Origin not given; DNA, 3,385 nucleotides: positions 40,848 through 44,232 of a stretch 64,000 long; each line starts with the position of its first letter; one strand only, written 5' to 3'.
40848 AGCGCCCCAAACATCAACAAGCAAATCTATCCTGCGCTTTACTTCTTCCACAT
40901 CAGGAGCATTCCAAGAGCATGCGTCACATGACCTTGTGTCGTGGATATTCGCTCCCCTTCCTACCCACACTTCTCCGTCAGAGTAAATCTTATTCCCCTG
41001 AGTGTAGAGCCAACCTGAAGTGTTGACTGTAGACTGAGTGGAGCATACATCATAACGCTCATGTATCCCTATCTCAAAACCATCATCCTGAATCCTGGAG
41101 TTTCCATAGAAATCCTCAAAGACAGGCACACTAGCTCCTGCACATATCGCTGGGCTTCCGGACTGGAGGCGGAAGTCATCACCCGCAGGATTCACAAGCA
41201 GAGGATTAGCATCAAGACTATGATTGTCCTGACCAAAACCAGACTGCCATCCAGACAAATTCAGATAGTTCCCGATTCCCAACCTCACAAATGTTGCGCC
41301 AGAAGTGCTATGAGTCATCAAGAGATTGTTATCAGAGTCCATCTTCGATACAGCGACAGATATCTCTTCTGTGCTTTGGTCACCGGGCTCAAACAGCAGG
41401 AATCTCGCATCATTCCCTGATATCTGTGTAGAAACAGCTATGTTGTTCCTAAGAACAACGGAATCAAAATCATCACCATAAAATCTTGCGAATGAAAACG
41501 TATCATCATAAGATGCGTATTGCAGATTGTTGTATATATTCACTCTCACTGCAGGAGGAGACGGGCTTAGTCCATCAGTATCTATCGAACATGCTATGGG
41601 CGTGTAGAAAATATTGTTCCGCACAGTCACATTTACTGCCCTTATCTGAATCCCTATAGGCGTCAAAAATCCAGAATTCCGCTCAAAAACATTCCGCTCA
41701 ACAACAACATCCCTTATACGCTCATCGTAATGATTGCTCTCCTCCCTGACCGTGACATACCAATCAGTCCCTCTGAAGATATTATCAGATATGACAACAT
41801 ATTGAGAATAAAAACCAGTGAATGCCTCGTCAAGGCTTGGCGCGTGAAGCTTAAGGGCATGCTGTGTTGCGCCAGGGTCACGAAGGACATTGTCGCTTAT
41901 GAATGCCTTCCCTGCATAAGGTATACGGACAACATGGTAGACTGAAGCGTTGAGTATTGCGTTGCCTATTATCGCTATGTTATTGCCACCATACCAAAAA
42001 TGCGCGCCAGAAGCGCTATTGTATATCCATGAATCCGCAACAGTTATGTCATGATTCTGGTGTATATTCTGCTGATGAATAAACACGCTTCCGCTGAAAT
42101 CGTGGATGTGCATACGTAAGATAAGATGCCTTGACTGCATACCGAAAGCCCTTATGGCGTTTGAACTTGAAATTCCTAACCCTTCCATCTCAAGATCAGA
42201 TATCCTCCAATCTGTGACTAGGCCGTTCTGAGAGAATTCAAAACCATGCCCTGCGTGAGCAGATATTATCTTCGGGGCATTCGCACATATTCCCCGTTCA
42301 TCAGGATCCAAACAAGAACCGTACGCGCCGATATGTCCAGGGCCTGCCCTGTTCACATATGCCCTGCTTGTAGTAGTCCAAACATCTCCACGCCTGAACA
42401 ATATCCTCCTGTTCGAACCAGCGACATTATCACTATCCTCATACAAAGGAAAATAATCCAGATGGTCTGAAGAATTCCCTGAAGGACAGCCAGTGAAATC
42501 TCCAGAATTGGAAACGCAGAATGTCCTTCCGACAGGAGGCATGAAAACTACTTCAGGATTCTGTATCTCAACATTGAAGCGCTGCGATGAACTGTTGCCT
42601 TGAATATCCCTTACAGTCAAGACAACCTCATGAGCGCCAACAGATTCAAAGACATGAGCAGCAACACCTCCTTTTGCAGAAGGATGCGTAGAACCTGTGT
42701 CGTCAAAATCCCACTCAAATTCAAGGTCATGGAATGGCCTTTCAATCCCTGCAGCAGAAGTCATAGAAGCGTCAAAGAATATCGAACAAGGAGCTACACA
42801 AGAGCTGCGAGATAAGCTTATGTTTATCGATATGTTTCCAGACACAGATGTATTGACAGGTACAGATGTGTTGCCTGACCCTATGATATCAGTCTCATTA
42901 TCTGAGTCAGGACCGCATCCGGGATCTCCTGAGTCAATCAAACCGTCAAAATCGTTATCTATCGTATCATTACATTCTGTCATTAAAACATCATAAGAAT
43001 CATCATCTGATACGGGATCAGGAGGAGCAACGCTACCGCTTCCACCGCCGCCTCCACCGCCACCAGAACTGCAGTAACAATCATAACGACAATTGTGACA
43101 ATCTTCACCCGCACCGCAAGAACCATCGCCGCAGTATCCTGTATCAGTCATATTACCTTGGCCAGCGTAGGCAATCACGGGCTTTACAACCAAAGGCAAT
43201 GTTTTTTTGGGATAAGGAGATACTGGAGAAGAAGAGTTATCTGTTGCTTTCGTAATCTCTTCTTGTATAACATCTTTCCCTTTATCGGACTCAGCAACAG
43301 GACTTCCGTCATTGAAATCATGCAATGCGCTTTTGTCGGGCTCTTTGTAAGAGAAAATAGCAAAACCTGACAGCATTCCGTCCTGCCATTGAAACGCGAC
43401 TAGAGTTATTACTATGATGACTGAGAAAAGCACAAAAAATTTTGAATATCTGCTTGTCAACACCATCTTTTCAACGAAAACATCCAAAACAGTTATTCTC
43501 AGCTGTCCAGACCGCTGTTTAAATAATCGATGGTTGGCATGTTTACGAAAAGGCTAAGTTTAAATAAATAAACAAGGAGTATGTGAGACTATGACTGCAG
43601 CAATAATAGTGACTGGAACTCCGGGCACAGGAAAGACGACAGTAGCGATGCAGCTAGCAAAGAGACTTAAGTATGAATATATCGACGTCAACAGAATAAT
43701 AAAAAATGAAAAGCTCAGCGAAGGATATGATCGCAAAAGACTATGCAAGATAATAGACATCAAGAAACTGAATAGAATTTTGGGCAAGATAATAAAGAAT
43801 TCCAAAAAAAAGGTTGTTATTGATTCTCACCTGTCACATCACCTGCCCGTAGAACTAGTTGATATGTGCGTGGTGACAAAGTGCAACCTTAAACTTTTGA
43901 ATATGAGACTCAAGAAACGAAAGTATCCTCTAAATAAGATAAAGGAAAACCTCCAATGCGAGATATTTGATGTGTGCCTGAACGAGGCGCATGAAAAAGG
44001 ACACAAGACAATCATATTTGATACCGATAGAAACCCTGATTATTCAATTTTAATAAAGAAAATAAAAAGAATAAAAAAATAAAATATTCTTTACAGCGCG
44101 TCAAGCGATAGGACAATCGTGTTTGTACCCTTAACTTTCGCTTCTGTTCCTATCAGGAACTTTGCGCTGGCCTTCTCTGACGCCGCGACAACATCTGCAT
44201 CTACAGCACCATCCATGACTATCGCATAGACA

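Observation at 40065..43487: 1140-aa secreted PKD + beta-helix + GH5-like glycosidase in an organism with otherwise minimal metabolism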

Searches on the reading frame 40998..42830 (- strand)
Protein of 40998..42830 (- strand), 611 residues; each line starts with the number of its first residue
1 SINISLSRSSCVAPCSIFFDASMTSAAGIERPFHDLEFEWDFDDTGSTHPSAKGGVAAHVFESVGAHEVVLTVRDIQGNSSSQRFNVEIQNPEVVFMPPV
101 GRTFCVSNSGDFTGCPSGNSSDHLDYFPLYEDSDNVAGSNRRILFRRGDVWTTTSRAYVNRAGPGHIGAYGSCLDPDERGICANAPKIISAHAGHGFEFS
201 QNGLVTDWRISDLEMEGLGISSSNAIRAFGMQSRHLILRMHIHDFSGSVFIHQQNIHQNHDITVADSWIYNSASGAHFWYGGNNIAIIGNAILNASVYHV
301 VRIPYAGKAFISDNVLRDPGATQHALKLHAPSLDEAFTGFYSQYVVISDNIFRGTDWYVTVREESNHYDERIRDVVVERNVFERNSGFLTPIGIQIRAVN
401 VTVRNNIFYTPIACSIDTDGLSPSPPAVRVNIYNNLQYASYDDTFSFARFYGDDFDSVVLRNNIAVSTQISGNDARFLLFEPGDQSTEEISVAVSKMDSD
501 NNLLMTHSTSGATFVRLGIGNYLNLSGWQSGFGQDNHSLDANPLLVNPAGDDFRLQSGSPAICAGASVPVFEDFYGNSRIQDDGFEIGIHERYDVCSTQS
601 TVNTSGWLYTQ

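Call 24: search_solved_structures(query=A2, max_evalue=1, show_alignments=2)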
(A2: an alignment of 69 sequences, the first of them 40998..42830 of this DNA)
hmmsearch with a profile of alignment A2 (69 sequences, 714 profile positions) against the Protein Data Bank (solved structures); distinct sequences matched with E-value up to 1: 20.
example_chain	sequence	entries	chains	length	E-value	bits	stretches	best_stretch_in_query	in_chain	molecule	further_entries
9lqj_A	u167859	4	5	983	3.4e-08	35.5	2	151-217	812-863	Collagenase ColH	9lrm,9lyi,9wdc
9lrk_A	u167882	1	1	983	3.4e-08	35.5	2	151-217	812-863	Collagenase ColH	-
4jgu_A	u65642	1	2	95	2.2e-05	26.1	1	151-216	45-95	ColH protein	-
2y72_A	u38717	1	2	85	0.00027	22.6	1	150-215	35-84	COLLAGENASE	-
4aqo_A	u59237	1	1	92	0.00031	22.4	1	150-215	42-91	COLLAGENASE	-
4jrw_A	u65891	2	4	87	0.00032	22.3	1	150-216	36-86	Collagenase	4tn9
6kqs_A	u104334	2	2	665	0.00087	20.9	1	258-303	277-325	lacto-N-biosidase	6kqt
2y3u_A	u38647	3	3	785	0.0029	19.1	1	150-215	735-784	COLLAGENASE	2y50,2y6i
7jw4_A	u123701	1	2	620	0.0061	18.1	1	503-624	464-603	Glycoside hydrolase family 110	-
7jwf_A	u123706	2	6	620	0.012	17.1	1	503-624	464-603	Glycoside hydrolase family 110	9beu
4l9d_A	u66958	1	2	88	0.015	16.7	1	186-218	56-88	Protease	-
4u7k_A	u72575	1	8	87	0.018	16.5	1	150-216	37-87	ColH protein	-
4u6t_A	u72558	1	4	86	0.019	16.5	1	150-216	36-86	ColH protein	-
2c26_A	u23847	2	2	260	0.41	12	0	151-216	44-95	ENDOGLUCANASE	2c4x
6tad_A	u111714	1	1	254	0.44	11.9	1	43-99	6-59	SLT domain-containing protein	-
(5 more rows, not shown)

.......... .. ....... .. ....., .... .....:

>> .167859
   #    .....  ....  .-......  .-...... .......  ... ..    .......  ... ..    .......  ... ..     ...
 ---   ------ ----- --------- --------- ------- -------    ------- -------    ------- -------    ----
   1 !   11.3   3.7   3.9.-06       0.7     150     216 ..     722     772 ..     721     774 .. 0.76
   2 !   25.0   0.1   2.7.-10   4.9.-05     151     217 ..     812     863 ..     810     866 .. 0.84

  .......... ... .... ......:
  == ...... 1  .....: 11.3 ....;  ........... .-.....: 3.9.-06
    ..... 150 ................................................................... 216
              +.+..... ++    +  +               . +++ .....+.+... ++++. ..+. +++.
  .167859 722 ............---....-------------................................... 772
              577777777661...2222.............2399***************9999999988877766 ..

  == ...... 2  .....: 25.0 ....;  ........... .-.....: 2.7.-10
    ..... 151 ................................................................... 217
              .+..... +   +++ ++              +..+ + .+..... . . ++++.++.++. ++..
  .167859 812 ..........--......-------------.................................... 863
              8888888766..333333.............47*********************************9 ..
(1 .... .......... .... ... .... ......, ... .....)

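Call 27: predict_structure(alignment_id=A2)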
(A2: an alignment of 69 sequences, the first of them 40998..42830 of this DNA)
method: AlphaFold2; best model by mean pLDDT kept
length: 611 residues; sequences in the alignment: 69
mean_pLDDT: 88.3   pTM: 0.92
mean pLDDT of the five models: 88.3, 86.0, 86.0, 86.0, 85.9
residues with pLDDT >= 90: 410; 70-90: 125; 50-70: 62; < 50: 14
segments of 3 or more residues with pLDDT < 50: 599-611
pLDDT, mean of each block of 10 residues (from residue 1): 97 98 97 98 95 98 98 95 98 85 90 80 69 67 96 89 94 97 97 85 87 96 89 91 95 75 97 90 96 95 96 97 95 79 98 95 92 98 87 96 98 87 85 96 89 89 92 83 70 81 82 72 64 70 93 95 94 92 86 70 38 35
secondary structure, 60 per line:
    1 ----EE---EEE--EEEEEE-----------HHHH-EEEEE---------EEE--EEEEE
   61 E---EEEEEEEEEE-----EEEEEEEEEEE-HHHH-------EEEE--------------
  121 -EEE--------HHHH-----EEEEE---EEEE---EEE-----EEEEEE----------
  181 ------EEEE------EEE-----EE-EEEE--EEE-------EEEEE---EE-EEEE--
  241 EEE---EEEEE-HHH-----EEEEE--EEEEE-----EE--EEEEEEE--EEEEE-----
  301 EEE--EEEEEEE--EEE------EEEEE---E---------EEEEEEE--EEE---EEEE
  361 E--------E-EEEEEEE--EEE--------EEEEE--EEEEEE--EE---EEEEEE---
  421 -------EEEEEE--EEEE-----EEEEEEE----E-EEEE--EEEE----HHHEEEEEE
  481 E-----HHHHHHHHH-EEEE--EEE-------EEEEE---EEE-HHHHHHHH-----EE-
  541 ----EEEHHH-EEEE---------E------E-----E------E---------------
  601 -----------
elements in order: E10-12 E15-20 H32-35 E37-41 E51-53 E56-61 E65-74 E80-90 H92-95 E103-106 E122-124 H133-136 E142-146 E150-153 E157-159 E165-170 E187-190 E197-199 E208-211 E214-216 E224-228 E235-238 E241-243 E247-251 E261-265 E268-272 E282-288 E291-295 E301-303 E306-312 E315-317 E324-328 E342-348 E351-353 E357-361 E372-378 E381-383 E392-396 E399-404 E412-417 E428-433 E436-439 E445-451 E458-461 E464-467 E475-481 H487-495 E497-500 E503-505 E513-517 E521-523 H525-532 E545-547 E552-555

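Call 32: fold_search(model_id=the predicted structure, library=pdb)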
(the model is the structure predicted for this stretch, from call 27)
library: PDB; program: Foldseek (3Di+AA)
matches with E <= 10: 1234; with E <= 0.001: 21
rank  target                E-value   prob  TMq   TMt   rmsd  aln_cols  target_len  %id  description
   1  7o78_B                4.1e-05  1.00  0.39  0.46   7.1       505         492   10  Structure of the PL6 family chondroitinase B from Pseudopedobacter saltans, Pedsa3807 (released 2021-07-28)
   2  7o78_A                8.9e-05  1.00  0.37  0.44   8.0       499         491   11  Structure of the PL6 family chondroitinase B from Pseudopedobacter saltans, Pedsa3807 (released 2021-07-28)
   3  4xkv                  2.6e-04  1.00  0.31  0.31  12.7       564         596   12  Tailspike protein mutant D339N of E. coli bacteriophage HK620 (released 2016-01-20)
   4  4xop_A                2.9e-04  1.00  0.31  0.31  13.0       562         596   12  Tailspike protein double mutant D339N/E372Q of E. coli bacteriophage HK620 in complex with hexasaccharide (released 2016-01-27)
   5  2x6y_A                3.2e-04  1.00  0.36  0.37  11.3       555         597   14  Tailspike protein mutant D339A of E.coli bacteriophage HK620 in complex with hexasaccharide (released 2011-03-02)
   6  5zku_F                4.1e-04  1.00  0.38  0.50  12.6       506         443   11  Crystal structure of DFA-IIIase from Arthrobacter chlorophenolicus A6 in complex with DFA-III (released 2018-12-19)
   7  4xqf                  4.7e-04  1.00  0.32  0.33  12.4       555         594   14  Tailspike protein mutant E372Q (delta D470/N471) of E. coli bacteriophage HK620 (released 2016-01-27)
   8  2x6x_A                5.0e-04  1.00  0.40  0.41   8.3       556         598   12  Tailspike protein mutant D339N of E.coli bacteriophage HK620 in complex with hexasaccharide (released 2011-03-02)
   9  4mr0_A                5.2e-04  1.00  0.31  0.40   9.6       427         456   13  Crystal structure of PfbA, a surface adhesin of Streptococcus pneumoniae (released 2014-02-05)
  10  6gvp_A                5.9e-04  1.00  0.39  0.40   8.5       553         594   13  TAILSPIKE PROTEIN MUTANT E372Q (DELTA N471/S472) OF E. COLI BACTERIOPHAGE HK620 IN COMPLEX WITH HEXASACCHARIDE (released 2018-07-11)
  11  2y72_A                6.2e-04  1.00  0.13  0.85   1.8        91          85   22  Crystal structure of the PKD Domain of Collagenase G from Clostridium Histolyticum at 1.18 Angstrom Resolution. (released 2011-09-28)
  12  4aqo                  6.5e-04  1.00  0.13  0.84   1.8        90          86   22  CRYSTAL STRUCTURE OF THE CALCIUM BOUND PKD-like DOMAIN OF COLLAGENASE G FROM CLOSTRIDIUM HISTOLYTICUM AT 0.99 ANGSTROM R (released 2013-06-05)
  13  4tn9_A                6.5e-04  1.00  0.13  0.83   1.9        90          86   22  Crystal structure of Clostridium histolyticum ColG collagenase polycystic kidney disease-like domain at 1.4 Angstrom r (released 2015-03-11)
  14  4xn0                  6.8e-04  1.00  0.40  0.41   8.9       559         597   12  Tailspike protein mutant E372A of E. coli bacteriophage HK620 (released 2016-01-27)
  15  2pyg_B                7.1e-04  1.00  0.35  0.54   8.7       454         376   11  Azotobacter vinelandii Mannuronan C-5 epimerase AlgE4 A-module (released 2008-05-27)
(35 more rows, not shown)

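Call 63: fold_search(model_id=the predicted structure, library=viral)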
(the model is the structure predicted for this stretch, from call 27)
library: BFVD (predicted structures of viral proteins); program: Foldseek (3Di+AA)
matches with E <= 10: 983; with E <= 0.001: 36
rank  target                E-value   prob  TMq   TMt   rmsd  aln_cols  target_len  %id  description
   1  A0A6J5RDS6            8.3e-10  1.00  0.47  0.43  15.8       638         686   16  Right handed beta helix region [uncultured Caudovirales phage]
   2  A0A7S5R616            7.3e-08  1.00  0.34  0.28  18.1       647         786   13  (no name in the UniProt tables at hand)
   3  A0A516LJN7            2.1e-07  1.00  0.41  0.40  20.7       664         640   13  (no name in the UniProt tables at hand)
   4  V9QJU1                4.7e-07  1.00  0.21  0.32  15.0       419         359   11  (no name in the UniProt tables at hand)
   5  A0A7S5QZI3            1.0e-06  1.00  0.34  0.19  18.5       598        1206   11  Pectin lyase fold domain-containing protein [Rhizobium phage RHph_Y2_6]
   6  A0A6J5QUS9            5.9e-06  1.00  0.26  0.23  27.1       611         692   10  Pectate lyase superfamily protein [uncultured Caudovirales phage]
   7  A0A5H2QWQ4            1.0e-05  1.00  0.29  0.26  23.5       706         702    8  (no name in the UniProt tables at hand)
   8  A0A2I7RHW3            1.9e-05  1.00  0.28  0.29  13.3       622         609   10  (no name in the UniProt tables at hand)
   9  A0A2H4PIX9            3.3e-05  1.00  0.27  0.23  23.6       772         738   10  Putative tail fiber protein [Corynebacterium phage phi674]
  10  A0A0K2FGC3            5.4e-05  1.00  0.30  0.24  10.5       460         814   11  Probable tail spike protein [Enterobacter phage phiEap-1]
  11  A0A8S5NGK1            5.7e-05  1.00  0.30  0.24  13.9       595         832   10  Uncharacterized protein [Myoviridae sp. ct0wg9]
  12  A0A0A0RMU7            6.5e-05  1.00  0.29  0.25  19.2       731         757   11  Tail spike protein [Bacillus phage Mater]
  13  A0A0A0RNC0            6.5e-05  1.00  0.29  0.24  35.3       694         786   10  Tail spike protein [Bacillus phage Moonbeam]
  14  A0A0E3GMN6            8.2e-05  1.00  0.26  0.27  23.3       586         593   11  Tail protein [Bacillus phage Stahl]
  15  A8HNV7                8.2e-05  1.00  0.26  0.27  28.8       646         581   10  (no name in the UniProt tables at hand)
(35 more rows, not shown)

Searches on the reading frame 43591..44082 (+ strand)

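Call 20: search_protein_families(library=pfam, proteins=[window:43591-44082:+], max_evalue=0.001)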
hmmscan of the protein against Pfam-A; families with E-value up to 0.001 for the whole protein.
window:43591-44082:+ (163 aa): 19 families
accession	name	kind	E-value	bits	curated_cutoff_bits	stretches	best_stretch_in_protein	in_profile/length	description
PF13238.12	AAA_18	-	9.9e-29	100.8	29.4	1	5-127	1-128/128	AAA domain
PF13207.12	AAA_17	-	3.7e-08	34.2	27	1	8-88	1-87/136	AAA domain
PF13671.12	AAA_33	-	1.5e-06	29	27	1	5-79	2-77/143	AAA domain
PF13521.12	AAA_28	-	2.7e-06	28.2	27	1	5-32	2-29/164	AAA domain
PF08433.16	KTI12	-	3e-06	27.4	22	1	5-70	4-66/271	Chromatin associated protein KTI12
PF07728.20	AAA_5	-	3.2e-06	27.6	22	1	5-49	2-49/139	AAA domain (dynein-related subfamily)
PF01202.28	SKI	-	5.5e-06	27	22.1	1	11-39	1-29/159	Shikimate kinase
PF13189.12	Cytidylate_kin2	-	1.1e-05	26.1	28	1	6-66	3-62/176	Cytidylate kinase-like family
PF00004.35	AAA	-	1.2e-05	26.2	21.2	1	5-36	1-32/131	ATPase family associated with various cellular activities (AAA)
PF09848.15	SLFN-g3_helicase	-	1.2e-05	25.2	24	1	3-70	2-72/354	Schlafen group 3, DNA/RNA helicase domain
PF00910.28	RNA_helicase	-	1.3e-05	26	21.5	1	5-61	1-62/105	RNA helicase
PF20720.3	nSTAND3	-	1.3e-05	25.4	27.2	1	4-42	19-57/155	Novel STAND NTPase 3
PF03266.21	NTPase_1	-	8e-05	23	23.9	1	5-57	2-52/168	NTPase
PF13401.12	AAA_22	-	0.00018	22.3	27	1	4-59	7-62/130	AAA domain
PF17213.9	Hydin_ADK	-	0.0003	21.4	27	1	4-52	1-53/196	Hydin Adenylate kinase-like domain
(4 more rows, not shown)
